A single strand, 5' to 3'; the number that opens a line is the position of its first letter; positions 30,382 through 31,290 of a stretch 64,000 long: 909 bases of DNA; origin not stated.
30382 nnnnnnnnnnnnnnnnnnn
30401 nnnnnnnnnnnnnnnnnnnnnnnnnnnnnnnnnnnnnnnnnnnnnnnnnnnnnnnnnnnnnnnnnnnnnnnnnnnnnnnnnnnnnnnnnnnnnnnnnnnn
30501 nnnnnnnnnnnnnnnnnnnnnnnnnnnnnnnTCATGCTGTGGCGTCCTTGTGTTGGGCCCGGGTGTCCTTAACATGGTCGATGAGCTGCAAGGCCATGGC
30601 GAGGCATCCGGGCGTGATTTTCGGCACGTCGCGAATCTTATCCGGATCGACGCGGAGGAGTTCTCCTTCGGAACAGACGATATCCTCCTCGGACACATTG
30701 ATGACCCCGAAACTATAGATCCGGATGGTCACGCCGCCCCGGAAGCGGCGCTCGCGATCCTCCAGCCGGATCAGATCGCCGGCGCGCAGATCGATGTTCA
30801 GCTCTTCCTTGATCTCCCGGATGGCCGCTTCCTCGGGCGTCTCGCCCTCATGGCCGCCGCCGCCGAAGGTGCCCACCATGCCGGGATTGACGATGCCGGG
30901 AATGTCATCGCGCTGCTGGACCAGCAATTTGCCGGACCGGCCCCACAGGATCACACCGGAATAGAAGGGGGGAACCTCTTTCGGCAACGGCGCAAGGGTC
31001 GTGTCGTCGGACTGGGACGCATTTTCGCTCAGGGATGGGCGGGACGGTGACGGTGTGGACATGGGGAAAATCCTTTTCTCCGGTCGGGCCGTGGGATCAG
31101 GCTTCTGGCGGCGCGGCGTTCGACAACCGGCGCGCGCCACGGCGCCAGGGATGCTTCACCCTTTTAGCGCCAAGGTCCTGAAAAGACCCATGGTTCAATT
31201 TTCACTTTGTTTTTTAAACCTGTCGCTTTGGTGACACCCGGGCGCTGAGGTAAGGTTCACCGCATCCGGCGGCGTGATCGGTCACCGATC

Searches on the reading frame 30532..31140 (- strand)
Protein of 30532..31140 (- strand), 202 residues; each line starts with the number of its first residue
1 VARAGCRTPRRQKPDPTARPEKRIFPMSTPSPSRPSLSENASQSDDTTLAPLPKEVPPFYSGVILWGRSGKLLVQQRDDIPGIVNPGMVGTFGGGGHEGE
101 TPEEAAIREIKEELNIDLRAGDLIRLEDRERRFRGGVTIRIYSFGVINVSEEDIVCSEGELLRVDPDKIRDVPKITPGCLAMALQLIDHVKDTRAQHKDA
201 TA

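Call 3: search_protein_families(library=pfam, proteins=[window:30532-31140:-], max_evalue=1)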
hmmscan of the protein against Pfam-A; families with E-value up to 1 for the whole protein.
window:30532-31140:- (202 aa): 1 family
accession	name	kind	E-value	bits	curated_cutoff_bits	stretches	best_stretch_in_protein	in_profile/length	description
PF00293.34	NUDIX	-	4.5e-12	46.6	21.1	1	62-161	7-107/134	NUDIX domain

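Call 63: search_protein_families(library=ncbifam, proteins=[window:30532-31140:-], max_evalue=0.00001)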
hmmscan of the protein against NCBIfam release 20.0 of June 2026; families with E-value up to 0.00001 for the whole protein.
window:30532-31140:- (202 aa): 0 families

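Call 64: search_protein_families(library=padloc, proteins=[window:30532-31140:-], max_evalue=0.01)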
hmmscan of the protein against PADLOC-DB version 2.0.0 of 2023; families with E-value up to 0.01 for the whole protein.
window:30532-31140:- (202 aa): 1 family
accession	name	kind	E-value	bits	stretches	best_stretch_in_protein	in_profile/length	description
PDLC04899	PDC-S07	-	1.7e-07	28.9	1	69-133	17-79/135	-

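Call 97: search_solved_structures(query=window:30532-31140:-, max_evalue=0.001)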
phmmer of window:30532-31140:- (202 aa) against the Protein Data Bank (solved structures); distinct sequences matched with E-value up to 0.001: 5.
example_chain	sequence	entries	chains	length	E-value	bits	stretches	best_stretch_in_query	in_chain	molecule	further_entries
3ees_A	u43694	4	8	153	5.2e-05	26.2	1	67-125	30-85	Probable pyrophosphohydrolase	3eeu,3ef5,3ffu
3r03_A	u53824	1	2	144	0.00015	24.7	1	67-126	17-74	NUDIX hydrolase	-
2pqv_A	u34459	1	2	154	0.00026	23.9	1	71-146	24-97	MutT/nudix family protein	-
1sjy_A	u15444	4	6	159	0.0006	22.7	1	60-120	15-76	MutT/nudix family protein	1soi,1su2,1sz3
5x1x_A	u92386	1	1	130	0.00086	22.2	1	69-137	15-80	Mutator mutT protein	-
